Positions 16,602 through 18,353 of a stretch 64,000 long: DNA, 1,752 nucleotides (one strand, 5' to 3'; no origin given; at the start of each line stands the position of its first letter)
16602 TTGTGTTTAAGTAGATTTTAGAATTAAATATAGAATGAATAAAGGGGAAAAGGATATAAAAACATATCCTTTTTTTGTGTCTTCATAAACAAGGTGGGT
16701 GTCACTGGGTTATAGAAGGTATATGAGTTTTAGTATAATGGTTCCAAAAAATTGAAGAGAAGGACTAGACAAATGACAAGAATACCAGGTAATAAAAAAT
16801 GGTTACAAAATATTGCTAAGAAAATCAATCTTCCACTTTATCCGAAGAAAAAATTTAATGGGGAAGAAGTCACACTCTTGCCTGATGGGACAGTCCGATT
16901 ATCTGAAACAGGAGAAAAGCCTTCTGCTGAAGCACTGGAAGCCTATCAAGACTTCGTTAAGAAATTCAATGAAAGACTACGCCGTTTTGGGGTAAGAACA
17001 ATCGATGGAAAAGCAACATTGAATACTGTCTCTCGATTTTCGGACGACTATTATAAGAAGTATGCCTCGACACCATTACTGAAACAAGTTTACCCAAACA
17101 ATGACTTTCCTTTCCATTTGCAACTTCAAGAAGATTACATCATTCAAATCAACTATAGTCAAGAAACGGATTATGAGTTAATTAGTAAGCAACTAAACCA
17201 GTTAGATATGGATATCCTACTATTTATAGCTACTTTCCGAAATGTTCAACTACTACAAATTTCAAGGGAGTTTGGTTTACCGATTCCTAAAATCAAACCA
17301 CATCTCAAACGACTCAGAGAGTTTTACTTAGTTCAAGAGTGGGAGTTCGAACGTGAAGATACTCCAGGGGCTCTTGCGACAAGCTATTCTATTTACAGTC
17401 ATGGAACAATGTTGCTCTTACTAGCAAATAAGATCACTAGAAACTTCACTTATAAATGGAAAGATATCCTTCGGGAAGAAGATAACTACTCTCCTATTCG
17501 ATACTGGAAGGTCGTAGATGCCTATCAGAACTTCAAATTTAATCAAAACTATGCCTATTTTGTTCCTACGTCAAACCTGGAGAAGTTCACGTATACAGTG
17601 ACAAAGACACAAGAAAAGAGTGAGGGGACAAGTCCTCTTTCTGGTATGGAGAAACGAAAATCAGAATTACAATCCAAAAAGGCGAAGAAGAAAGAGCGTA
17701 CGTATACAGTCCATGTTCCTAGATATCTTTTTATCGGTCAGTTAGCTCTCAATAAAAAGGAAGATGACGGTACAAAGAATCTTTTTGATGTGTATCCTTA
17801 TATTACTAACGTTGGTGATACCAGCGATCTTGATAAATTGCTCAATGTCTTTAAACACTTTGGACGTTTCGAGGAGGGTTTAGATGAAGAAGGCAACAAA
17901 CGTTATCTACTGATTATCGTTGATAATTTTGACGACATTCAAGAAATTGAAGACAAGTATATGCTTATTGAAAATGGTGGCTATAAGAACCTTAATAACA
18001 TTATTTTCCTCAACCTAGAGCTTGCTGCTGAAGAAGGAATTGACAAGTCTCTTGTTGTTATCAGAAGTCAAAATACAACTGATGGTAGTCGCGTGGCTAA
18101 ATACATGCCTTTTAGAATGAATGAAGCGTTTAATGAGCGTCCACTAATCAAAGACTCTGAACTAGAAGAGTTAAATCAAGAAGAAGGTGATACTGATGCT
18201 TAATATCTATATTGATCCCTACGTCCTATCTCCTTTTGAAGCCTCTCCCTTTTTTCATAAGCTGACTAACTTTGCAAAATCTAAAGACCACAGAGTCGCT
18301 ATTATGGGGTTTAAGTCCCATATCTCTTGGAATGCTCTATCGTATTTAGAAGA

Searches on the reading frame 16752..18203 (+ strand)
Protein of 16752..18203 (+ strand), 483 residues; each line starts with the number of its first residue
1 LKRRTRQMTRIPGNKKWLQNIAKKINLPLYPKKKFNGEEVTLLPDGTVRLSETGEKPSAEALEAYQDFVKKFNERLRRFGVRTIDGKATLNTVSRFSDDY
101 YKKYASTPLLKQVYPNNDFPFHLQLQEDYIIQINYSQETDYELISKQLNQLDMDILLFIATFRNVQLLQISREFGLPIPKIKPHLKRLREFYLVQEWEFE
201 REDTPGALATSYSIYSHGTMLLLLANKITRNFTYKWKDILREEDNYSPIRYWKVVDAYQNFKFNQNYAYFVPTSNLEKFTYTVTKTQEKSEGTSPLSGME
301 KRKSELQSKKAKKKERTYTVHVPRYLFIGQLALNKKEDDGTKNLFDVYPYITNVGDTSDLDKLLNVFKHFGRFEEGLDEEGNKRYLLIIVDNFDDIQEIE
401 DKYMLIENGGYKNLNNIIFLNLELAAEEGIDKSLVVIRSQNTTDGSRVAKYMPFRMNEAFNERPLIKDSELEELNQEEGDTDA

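Call 4: search_protein_families(library=pfam, proteins=[window:16752-18203:+], max_evalue=0.1)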
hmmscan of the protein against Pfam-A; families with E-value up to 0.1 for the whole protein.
window:16752-18203:+ (483 aa): 1 family
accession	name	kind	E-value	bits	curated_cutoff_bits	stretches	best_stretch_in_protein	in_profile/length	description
PF25409.1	PH_33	-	0.05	13.9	23.8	0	395-458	31-91/141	Fungal PH-like domain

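Call 5: search_protein_families(library=phrogs, proteins=[window:16752-18203:+], max_evalue=0.1)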
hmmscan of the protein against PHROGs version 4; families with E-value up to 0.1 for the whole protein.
window:16752-18203:+ (483 aa): 0 families

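Call 6: search_protein_families(library=padloc, proteins=[window:16752-18203:+], max_evalue=0.1)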
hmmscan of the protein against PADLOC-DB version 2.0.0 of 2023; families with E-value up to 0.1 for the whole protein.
window:16752-18203:+ (483 aa): 2 families
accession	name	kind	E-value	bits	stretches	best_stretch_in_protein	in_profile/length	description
PDLC01866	CARF3--CARF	-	0.00058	17.9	1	145-196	134-185/207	-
PDLC01848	CARF3--CARF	-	0.0021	15.8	1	143-207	131-184/197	-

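Call 7: search_protein_families(library=ncbifam, proteins=[window:16752-18203:+], max_evalue=0.1)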
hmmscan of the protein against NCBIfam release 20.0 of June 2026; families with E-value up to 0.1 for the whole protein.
window:16752-18203:+ (483 aa): 0 families

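Call 38: find_homologous_proteins(query=window:16752-18203:+, max_evalue=0.001)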
Query window:16752-18203:+ (483 aa): 6 proteins with E <= 0.001 among 8000 candidates.
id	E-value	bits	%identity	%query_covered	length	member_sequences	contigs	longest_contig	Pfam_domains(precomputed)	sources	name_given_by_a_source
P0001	0.0e+0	1039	97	99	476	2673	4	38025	-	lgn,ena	-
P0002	5.9e-144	498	95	49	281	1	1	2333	-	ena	-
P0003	2.1e-65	239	36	79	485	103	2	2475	-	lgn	-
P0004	3.5e-63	232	37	75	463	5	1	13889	-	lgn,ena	-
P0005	5.8e-62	228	38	75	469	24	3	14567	-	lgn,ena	-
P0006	1.6e-55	207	36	76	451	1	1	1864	-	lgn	-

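Call 39: find_encoding_contigs(protein=P0005, flank=10000, max_places=4)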
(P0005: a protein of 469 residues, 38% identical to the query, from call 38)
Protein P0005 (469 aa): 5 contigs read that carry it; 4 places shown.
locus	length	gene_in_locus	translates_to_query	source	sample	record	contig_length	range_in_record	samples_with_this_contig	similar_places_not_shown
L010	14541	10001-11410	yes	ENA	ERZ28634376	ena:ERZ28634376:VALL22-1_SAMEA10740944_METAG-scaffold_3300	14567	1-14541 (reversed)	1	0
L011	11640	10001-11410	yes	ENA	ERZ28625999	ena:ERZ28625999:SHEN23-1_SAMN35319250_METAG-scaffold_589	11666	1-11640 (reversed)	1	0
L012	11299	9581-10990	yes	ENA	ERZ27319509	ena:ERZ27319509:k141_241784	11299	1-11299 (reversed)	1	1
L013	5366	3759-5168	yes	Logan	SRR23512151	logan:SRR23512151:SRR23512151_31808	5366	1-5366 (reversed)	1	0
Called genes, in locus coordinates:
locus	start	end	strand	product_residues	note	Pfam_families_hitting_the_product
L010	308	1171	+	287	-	-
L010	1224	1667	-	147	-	-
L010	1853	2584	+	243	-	PF26593:TraC-like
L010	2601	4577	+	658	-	-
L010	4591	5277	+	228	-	-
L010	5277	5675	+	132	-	-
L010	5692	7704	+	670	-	PF01832:Glucosaminidase, PF02557:VanY, PF05257:CHAP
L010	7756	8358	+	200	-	-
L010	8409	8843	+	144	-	-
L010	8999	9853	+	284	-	PF00746:Gram_pos_anchor (weak)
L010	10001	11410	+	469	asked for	-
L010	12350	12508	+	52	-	-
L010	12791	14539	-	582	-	?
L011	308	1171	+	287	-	-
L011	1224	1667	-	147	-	-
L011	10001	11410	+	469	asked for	-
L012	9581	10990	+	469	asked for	-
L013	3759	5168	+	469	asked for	-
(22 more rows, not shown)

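Call 40: find_encoding_contigs(protein=P0004, flank=10000, max_places=4)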
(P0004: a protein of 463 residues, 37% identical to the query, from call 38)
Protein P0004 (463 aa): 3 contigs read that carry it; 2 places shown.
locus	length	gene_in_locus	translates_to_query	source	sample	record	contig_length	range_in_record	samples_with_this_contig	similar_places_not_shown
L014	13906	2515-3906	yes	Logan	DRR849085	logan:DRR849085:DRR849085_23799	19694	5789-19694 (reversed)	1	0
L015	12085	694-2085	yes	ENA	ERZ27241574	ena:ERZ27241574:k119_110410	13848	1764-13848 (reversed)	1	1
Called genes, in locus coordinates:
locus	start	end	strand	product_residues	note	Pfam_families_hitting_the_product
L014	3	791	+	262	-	?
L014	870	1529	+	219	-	-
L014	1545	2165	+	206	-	-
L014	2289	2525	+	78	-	-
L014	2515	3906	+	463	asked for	-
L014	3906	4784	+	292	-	-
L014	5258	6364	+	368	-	PF00589:Phage_integrase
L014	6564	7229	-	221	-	-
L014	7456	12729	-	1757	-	PF28553:WH_1, PF28554:DUF8437, PF00176:SNF2-rel_dom (weak), PF04851:ResIII, PF28555:Helicase_dom, PF00176:SNF2-rel_dom (weak), PF00271:Helicase_C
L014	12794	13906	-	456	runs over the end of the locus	PF14284:PcfJ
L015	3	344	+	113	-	?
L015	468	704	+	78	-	-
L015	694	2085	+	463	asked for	-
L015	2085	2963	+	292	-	-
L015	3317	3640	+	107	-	-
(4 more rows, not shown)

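Call 55: predict_structure(alignment_id=A2)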
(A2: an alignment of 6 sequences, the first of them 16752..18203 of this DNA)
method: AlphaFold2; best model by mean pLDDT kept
length: 483 residues; sequences in the alignment: 6
mean_pLDDT: 61.4   pTM: 0.59
mean pLDDT of the five models: 61.4, 59.7, 59.5, 57.6, 55.8
residues with pLDDT >= 90: 22; 70-90: 194; 50-70: 99; < 50: 168
segments of 3 or more residues with pLDDT < 50: 1-31, 72-110, 114-139, 240-243, 287-313, 354-357, 408-412, 457-483
pLDDT, mean of each block of 10 residues (from residue 1): 29 34 36 66 58 76 65 43 36 31 39 44 28 38 75 90 82 89 86 72 57 72 74 57 61 82 76 83 58 33 39 61 84 73 87 60 82 76 87 82 62 69 74 73 58 51 34 36 27
secondary structure, 60 per line:
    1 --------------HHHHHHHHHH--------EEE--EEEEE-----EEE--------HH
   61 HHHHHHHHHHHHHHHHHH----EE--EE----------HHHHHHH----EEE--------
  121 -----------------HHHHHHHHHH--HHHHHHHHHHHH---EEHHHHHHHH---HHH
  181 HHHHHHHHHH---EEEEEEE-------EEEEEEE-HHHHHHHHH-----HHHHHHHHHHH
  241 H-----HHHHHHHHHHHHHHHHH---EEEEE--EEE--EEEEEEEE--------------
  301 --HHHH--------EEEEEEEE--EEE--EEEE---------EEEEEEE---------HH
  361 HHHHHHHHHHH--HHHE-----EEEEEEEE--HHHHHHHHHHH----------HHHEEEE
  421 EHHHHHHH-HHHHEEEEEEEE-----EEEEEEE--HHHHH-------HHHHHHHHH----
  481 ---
elements in order: H15-24 E33-35 E38-42 E48-50 H59-78 H99-105 E110-112 H138-147 H150-161 H167-174 H178-190 E194-200 E208-214 H216-224 H230-241 H247-263 E267-271 E274-276 E279-286 H303-306 E315-322 E325-327 E330-333 E343-349 H359-371 E383-390 H393-403 E417-421 H422-428 H430-433 E434-441 E447-453 H456-460 H468-476

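Call 58: search_protein_representatives(alignment_id=A2)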
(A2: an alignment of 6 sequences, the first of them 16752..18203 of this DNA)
Query: 6 sequences, 476 profile positions. Proteins with E-value up to 0.001 (for the whole library): 29; up to 1e-10: 26; up to 1e-30: 19. The best 29 are listed.
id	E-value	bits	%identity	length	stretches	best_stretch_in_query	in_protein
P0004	4.5e-216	734.6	-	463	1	13-469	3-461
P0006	6.4e-186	635.1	-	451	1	26-469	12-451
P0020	6.0e-148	509.9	-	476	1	12-465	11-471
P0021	1.1e-139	482.6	-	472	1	23-470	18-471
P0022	1.5e-128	446.0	-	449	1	43-465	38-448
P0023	3.9e-117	408.3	-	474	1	19-471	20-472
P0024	4.4e-85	302.6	-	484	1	40-467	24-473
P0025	2.5e-69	250.7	-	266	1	12-253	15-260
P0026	8.1e-67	242.4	-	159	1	226-388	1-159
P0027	1.5e-57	211.8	-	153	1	328-475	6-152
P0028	4.2e-53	197.1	-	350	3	123-316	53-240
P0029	9.4e-53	196.0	-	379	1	42-469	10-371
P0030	8.0e-48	179.7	-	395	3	129-285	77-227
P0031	9.2e-47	176.2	-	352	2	45-297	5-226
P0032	4.6e-42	160.7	-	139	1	126-237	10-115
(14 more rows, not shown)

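Call 60: search_protein_families(library=pfam, alignment_id=A3, max_evalue=0.01)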
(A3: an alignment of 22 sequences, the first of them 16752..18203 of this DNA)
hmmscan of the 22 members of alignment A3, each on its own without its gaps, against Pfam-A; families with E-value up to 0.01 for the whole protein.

A. member 1, window:16752-18203:+ (483 aa): 0 families

B. families by the number of members that match (of 22 scanned): 3 families
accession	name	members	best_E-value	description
PF24289.1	DUF7477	2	0.0031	Domain of unknown function (DUF7477)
PF12802.13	MarR_2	1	0.00019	MarR family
PF15650.12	Tox-REase-9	1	0.0087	Restriction endonuclease fold toxin 9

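Call 61: search_solved_structures(query=A3, max_evalue=1)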
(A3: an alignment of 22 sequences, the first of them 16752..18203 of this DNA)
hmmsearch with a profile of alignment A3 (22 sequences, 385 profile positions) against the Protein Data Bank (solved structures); distinct sequences matched with E-value up to 1: 3.
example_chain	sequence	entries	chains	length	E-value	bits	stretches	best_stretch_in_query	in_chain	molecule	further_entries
9z72_A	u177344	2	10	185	0.17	14.2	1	84-143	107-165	MarR family transcriptional regulator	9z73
6eo4_A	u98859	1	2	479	0.42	12.8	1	170-218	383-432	PpBBE-like 1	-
6eo5_A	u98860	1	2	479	0.42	12.8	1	170-218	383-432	PpBBE-like 1 D396N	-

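Call 90: fold_search(model_id=the predicted structure, library=pdb)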
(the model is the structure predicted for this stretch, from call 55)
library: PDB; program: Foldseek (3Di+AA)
matches with E <= 10: 1051; with E <= 0.001: 0
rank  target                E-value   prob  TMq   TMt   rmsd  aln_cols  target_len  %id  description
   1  3r0a_A                2.0e-03  1.00  0.15  0.55  13.7       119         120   18  Possible transcriptional regulator from Methanosarcina mazei Go1 (gi 21227196) (released 2011-03-23)
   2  8zde_C                3.8e-03  1.00  0.15  0.48  10.7       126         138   14  Crystal structure of HsmR with DNA bound (released 2025-11-05)
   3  5h3r_B                4.0e-03  1.00  0.14  0.46   9.5       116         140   10  Crystal Structure of mutant MarR C80S from E.coli complexed with operator DNA (released 2017-08-02)
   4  5yi1                  4.5e-03  1.00  0.13  0.42  11.5       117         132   15  Structure of Lactococcus lactis ZitR, C30AH42A mutant in apo form (released 2017-12-06)
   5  5h3r_A                4.8e-03  1.00  0.14  0.46   9.6       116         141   10  Crystal Structure of mutant MarR C80S from E.coli complexed with operator DNA (released 2017-08-02)
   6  5yi0_A                6.1e-03  1.00  0.15  0.45  12.6       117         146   10  Structure of Lactococcus lactis ZitR, C30AH42A mutant (released 2017-12-06)
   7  3r0a_B                6.4e-03  1.00  0.15  0.53  12.2       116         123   17  Possible transcriptional regulator from Methanosarcina mazei Go1 (gi 21227196) (released 2011-03-23)
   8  4ld5_C                6.4e-03  1.00  0.14  0.44   7.8       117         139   11  Crystal structure of MepR Q18P mutant from multidrug resistant S. aureus clinical isolate (released 2013-09-11)
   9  5jls                  6.8e-03  1.00  0.15  0.48  12.6       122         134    8  Crystal Structure of Adhesin competence repressor (AdcR) from Streptococcus pyogenes (C-terminally His tagged) (released 2017-05-03)
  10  9ff3                  8.2e-03  1.00  0.14  0.37  16.6       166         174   10  The structure of delta-ScoC, a global regulator protein from Geobacillus kaustophilus T-1 (released 2025-06-04)
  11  8za5_B                8.2e-03  1.00  0.15  0.49  10.5       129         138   14  Crystal structure of HsmR (released 2025-10-29)
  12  6cdb_A                8.7e-03  1.00  0.16  0.66   4.4        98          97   19  Crystal Structure of V66L CzrA in the Zn(II)bound state (released 2018-07-11)
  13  1s3j_A                8.7e-03  1.00  0.13  0.42   8.7       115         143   10  X-ray crystal structure of YusO protein from Bacillus subtilis (released 2004-04-13)
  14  5yhy                  8.7e-03  0.98  0.13  0.38  13.2       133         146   14  Structure of Lactococcus lactis ZitR, C30S mutant (released 2017-12-06)
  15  8za5_A                9.2e-03  1.00  0.15  0.49  10.7       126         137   14  Crystal structure of HsmR (released 2025-10-29)
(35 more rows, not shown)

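Call 100: search_dna_similar(query=window:16752-18203:+, collection=phages, mode=protein, max_evalue=0.001, max_rows=10)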
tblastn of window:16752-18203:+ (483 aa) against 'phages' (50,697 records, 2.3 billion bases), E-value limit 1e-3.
No match.

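Call 101: search_dna_similar(query=window:16752-18203:+, collection=plasmids, mode=protein, max_evalue=0.001, max_rows=30)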
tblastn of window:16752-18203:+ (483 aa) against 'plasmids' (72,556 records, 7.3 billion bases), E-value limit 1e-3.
Records with a match: 11; places in all: 11; records where one place covers at least 80% of the query: 8.
Best place of each record, by identity: 95-99% 8; <60% 3.
By first word of the organism name: Streptococcus 11.
By predicted mobility (MOB-suite, as given by PLSDB): non-mobilizable 11.
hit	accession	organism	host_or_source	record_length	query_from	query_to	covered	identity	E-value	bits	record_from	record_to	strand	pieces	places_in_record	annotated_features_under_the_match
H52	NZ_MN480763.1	Streptococcus salivarius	-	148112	1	483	100%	97.7%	0e+0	907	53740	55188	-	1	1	hypothetical protein (x2)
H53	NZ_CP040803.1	Streptococcus salivarius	Homo sapiens,Plaque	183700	1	483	100%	96.9%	0e+0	902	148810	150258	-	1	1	hypothetical protein (x2)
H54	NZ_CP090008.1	Streptococcus salivarius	Homo sapiens,Human oral cavity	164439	1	483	100%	96.9%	0e+0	902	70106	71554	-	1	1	hypothetical protein (x2)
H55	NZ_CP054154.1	Streptococcus salivarius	Homo sapiens,single culture,oral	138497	1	483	100%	96.9%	0e+0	897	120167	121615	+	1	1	hypothetical protein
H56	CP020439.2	Streptococcus equinus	Homo sapiens,blood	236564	1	483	100%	96.7%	0e+0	899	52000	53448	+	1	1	hypothetical protein (x2)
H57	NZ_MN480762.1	Streptococcus salivarius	-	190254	1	483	100%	96.5%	0e+0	899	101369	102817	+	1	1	hypothetical protein (x2)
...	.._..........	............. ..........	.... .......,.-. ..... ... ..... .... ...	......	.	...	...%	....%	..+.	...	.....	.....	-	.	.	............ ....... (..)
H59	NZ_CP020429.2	Streptococcus sp. FDAARGOS_192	Homo sapiens,peripheral blood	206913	1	483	100%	96.1%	0e+0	891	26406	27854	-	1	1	hypothetical protein (x2)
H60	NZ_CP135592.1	Streptococcus sp. DTU_2020_1000888_1_SI_GRL_NUU_041A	Homo sapiens,expectorate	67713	86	405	66%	38.3%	1e-57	213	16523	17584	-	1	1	hypothetical protein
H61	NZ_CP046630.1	Streptococcus equinus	Bos taurus coreanae,cell culture,Rumen ...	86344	92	405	65%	36.7%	2e-56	210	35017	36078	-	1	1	hypothetical protein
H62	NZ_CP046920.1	Streptococcus ruminicola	Bos taurus coreanae,cell culture,Rumen ...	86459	92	405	65%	36.7%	2e-56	210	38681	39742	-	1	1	hypothetical protein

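Call 102: get_annotated_region(hit=H60, flank=8000)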
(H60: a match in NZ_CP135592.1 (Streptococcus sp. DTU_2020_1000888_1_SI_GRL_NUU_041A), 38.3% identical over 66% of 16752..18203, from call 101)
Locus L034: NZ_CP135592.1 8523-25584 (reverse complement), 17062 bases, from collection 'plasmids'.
description: Streptococcus sp. DTU_2020_1000888_1_SI_GRL_NUU_041A plasmid unnamed1, complete sequence
organism: Streptococcus sp. DTU_2020_1000888_1_SI_GRL_NUU_041A (NCBI taxid 3077723)
taxonomy: Bacteria; Bacillota; Bacilli; Lactobacillales; Streptococcaceae; Streptococcus; Streptococcus sp. DTU 2020 1000888 1 SI GRL NUU 041A
host: -; source: Homo sapiens,expectorate; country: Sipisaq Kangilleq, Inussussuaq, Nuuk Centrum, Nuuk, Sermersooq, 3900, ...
typing (MOB-suite, as given by PLSDB): non-mobilizable
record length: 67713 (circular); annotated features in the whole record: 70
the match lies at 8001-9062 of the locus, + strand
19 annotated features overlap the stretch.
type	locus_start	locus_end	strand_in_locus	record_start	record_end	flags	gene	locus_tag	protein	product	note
CDS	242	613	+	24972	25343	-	-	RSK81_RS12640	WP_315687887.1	hypothetical protein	-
CDS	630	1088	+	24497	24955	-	-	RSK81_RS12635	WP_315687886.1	hypothetical protein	-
CDS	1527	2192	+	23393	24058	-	-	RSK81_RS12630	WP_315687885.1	hypothetical protein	-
CDS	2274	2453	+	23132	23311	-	-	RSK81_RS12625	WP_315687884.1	hypothetical protein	-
CDS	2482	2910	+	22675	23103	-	-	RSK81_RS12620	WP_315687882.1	hypothetical protein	-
CDS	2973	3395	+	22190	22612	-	-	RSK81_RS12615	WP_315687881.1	hypothetical protein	-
CDS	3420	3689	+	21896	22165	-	-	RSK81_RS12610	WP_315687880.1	hypothetical protein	-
CDS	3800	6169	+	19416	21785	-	-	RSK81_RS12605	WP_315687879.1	DNA topoisomerase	GO:0006265 - DNA topological change [Evidence IEA]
CDS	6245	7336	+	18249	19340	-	-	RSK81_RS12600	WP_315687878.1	LPXTG cell wall anchor domain-containing protein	-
CDS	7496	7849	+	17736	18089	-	-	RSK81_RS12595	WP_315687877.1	hypothetical protein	-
CDS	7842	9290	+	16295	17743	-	-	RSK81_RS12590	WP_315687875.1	hypothetical protein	-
CDS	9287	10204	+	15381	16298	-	-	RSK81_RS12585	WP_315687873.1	hypothetical protein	-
CDS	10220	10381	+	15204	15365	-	-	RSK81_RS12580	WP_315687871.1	hypothetical protein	-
CDS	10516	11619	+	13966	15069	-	xerS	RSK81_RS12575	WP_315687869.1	tyrosine recombinase XerS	GO:0015074 - DNA integration [Evidence IEA]; GO:0006310 - DNA recombination [Evidence IEA]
CDS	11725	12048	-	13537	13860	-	-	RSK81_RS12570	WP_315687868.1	HNH endonuclease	-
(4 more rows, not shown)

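Call 103: get_annotated_region(hit=H61, flank=8000)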
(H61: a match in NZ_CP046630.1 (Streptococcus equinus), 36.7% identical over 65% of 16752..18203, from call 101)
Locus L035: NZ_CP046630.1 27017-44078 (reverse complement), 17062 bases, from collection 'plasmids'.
description: Streptococcus equinus strain CNU G6 plasmid p1_CNU_G6, complete sequence
organism: Streptococcus equinus (NCBI taxid 1335)
taxonomy: Bacteria; Bacillota; Bacilli; Lactobacillales; Streptococcaceae; Streptococcus; Streptococcus equinus
host: -; source: Bos taurus coreanae,cell culture,Rumen fluid; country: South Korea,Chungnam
typing (MOB-suite, as given by PLSDB): non-mobilizable
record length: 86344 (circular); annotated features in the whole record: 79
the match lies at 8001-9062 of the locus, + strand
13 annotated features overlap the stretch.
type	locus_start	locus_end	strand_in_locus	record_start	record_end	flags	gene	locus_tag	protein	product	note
CDS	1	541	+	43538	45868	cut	-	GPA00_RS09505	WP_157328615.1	type IA DNA topoisomerase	GO:0006265 - DNA topological change [Evidence IEA]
CDS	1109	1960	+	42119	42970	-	-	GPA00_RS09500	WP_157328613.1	hypothetical protein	-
CDS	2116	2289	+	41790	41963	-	-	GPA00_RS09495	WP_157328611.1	hypothetical protein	-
CDS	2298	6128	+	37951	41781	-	-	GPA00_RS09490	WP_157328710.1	SEC10/PgrA surface exclusion domain-containing protein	-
CDS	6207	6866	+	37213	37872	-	-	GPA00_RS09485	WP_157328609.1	hypothetical protein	-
CDS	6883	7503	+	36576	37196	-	-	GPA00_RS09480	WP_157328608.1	hypothetical protein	-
CDS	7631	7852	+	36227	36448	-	-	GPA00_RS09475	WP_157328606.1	hypothetical protein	-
CDS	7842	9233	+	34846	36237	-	-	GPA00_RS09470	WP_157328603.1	hypothetical protein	-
CDS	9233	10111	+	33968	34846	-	-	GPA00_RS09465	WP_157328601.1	hypothetical protein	-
CDS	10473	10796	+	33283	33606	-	-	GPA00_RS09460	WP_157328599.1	hypothetical protein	-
CDS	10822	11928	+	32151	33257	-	xerS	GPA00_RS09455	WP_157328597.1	tyrosine recombinase XerS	GO:0015074 - DNA integration [Evidence IEA]; GO:0006310 - DNA recombination [Evidence IEA]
CDS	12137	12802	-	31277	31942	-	-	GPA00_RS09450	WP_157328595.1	hypothetical protein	-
CDS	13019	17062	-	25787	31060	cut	-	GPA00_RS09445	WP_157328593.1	SNF2-related protein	-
